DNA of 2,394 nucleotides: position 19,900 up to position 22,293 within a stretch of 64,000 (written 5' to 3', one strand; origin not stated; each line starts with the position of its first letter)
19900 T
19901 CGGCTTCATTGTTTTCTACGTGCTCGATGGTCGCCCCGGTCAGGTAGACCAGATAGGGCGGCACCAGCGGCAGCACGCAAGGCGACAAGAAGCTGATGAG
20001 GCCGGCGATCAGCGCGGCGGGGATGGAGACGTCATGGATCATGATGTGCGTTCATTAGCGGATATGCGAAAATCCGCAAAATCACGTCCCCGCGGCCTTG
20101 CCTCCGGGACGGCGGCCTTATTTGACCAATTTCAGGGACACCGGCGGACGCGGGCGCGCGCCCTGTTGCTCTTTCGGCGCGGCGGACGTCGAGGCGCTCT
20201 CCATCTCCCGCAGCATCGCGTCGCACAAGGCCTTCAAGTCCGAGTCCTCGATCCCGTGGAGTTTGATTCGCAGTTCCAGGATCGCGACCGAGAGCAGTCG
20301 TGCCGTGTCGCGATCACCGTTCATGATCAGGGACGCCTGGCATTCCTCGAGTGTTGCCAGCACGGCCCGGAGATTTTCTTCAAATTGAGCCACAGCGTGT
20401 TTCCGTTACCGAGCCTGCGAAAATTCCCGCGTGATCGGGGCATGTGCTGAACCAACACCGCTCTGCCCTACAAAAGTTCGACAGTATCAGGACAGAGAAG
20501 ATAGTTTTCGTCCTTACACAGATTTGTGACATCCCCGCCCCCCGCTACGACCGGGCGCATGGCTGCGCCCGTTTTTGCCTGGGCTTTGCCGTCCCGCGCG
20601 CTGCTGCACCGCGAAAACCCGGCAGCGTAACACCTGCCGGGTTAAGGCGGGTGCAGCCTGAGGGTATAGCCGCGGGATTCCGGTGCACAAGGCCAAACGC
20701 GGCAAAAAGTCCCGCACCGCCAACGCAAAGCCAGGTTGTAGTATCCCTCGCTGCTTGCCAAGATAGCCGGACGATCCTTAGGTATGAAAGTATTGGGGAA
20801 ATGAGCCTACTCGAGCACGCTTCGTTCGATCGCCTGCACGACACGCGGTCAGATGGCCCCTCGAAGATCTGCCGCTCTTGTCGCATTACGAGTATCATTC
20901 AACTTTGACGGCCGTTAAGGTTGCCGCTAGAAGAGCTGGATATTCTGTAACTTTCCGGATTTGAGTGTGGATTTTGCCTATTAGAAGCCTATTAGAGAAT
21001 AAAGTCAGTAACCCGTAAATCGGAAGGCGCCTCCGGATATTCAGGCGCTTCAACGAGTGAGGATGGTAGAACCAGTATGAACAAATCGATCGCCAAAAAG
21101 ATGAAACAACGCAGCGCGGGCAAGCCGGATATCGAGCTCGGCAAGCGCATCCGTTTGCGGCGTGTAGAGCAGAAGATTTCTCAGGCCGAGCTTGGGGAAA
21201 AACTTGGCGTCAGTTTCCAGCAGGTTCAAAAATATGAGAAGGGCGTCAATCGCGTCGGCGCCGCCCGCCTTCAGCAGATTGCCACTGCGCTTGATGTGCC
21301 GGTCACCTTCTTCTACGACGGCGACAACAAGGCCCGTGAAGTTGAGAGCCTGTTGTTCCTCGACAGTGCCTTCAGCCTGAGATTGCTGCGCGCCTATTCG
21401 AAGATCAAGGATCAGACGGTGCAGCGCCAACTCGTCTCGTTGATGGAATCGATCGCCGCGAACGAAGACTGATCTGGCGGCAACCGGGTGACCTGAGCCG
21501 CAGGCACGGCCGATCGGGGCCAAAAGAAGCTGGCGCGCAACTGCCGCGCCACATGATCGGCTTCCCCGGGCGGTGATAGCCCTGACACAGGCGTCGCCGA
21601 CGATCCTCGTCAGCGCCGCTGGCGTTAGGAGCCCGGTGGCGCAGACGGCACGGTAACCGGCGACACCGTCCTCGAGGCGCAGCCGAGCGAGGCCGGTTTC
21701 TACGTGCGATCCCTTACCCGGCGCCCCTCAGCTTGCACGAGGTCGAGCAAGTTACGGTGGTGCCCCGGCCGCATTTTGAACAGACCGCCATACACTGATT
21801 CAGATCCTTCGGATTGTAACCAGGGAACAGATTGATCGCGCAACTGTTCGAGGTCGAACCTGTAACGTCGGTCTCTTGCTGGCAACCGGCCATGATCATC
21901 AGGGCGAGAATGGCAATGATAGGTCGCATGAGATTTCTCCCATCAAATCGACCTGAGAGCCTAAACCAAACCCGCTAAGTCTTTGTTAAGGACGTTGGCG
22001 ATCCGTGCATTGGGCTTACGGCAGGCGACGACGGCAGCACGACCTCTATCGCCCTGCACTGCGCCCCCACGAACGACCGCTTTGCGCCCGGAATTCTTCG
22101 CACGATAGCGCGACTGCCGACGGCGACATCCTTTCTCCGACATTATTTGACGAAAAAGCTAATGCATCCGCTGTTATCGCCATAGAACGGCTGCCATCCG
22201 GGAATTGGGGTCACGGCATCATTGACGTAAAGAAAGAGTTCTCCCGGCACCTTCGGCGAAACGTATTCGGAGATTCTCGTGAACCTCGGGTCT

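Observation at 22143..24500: DUF2235/Tle1-like hydrolase fused to a multi-pass membrane anchor and an unassigned C-terminal domain, with no T6SS context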

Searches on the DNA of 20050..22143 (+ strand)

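Call 76: search_dna_similar(query=window:20050-22143:+, collection=plasmids, mode=distant, max_rows=10)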
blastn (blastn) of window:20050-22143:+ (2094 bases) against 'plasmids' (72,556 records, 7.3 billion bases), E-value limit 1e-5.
Records with a match: 161; places in all: 172; records where one place covers at least 80% of the query: 0.
Best place of each record, by identity: 80-90% 44; 60-80% 117.
By first word of the organism name: Rhizobium 99; Agrobacterium 27; Sinorhizobium 23; Bradyrhizobium 5; Ensifer 2; Allorhizobium 1; Methylorubrum 1; Rhodobacter 1; Shinella 1; Methylobacterium 1.
By predicted mobility (MOB-suite, as given by PLSDB): conjugative 84; non-mobilizable 73; mobilizable 4.
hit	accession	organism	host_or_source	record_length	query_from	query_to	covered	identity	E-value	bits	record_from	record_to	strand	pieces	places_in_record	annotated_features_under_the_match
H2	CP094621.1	Bradyrhizobium sp. ISRA435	Arachis hypogaea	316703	1022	1433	20%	79.6%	2e-96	361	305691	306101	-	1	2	helix-turn-helix domain-containing protein | hypothetical protein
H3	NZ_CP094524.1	Bradyrhizobium sp. ISRA443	Arachis hypogaea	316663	1022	1433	20%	79.6%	2e-96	361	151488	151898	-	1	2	helix-turn-helix transcriptional regulator | hypothetical protein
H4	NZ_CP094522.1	Bradyrhizobium sp. ISRA437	Arachis hypogaea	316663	1022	1433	20%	79.6%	2e-96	361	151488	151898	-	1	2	helix-turn-helix transcriptional regulator | hypothetical protein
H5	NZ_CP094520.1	Bradyrhizobium sp. ISRA436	Arachis hypogaea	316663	1022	1433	20%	79.6%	2e-96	361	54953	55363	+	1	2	helix-turn-helix transcriptional regulator | hypothetical protein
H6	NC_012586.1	Sinorhizobium fredii NGR234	-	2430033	1066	1226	8%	71.2%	3e-10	75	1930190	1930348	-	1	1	record has no annotation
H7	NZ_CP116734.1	Agrobacterium tumefaciens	Gaillardia,cell culture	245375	1148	1272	6%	80.2%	6e-20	108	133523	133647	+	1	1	helix-turn-helix transcriptional regulator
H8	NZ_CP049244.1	Allorhizobium pseudoryzae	cell culture,soil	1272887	1142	1274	6%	75.2%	4e-15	92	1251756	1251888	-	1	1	none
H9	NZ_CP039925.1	Agrobacterium tumefaciens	-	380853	1151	1272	6%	80.5%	6e-20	107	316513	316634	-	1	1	helix-turn-helix transcriptional regulator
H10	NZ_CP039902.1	Agrobacterium tumefaciens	-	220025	1151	1272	6%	79.7%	2e-18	103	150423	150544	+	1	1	helix-turn-helix domain-containing protein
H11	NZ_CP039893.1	Agrobacterium tumefaciens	-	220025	1151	1272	6%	79.7%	2e-18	103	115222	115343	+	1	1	helix-turn-helix domain-containing protein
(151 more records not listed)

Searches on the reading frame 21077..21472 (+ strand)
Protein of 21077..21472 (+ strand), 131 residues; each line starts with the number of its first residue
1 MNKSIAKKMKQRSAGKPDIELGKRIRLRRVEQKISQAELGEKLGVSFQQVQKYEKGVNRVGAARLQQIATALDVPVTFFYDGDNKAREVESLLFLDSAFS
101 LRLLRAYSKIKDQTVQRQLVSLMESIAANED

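Call 13: search_protein_families(library=pfam, proteins=[window:21077-21472:+], max_evalue=0.001)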
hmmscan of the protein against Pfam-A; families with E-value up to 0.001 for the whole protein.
window:21077-21472:+ (131 aa): 4 families
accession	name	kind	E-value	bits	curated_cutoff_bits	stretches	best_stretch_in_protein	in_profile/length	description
PF01381.28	HTH_3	-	2.2e-14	53.7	23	1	25-79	1-55/55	Helix-turn-helix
PF13560.12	HTH_31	-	2.7e-08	34.4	27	1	20-75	1-57/64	Helix-turn-helix domain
PF13443.12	HTH_26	-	5.1e-05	23.9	22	1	29-74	6-52/63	Cro/C1-type HTH DNA-binding domain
PF12844.13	HTH_19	-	0.00013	22.3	30.2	1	22-77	1-56/64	Helix-turn-helix domain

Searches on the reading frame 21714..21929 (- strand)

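Call 46: search_protein_families(library=pfam, proteins=[window:21714-21929:-], max_evalue=1)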
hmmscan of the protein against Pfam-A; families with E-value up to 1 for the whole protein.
window:21714-21929:- (71 aa): 2 families
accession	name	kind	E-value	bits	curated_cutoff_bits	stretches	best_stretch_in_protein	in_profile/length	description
PF22859.1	IBIN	-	0.026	14.8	27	1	3-24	5-26/41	Induced by infection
PF02402.22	Lysis_col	-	0.12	12.6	27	0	5-26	11-34/49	Lysis protein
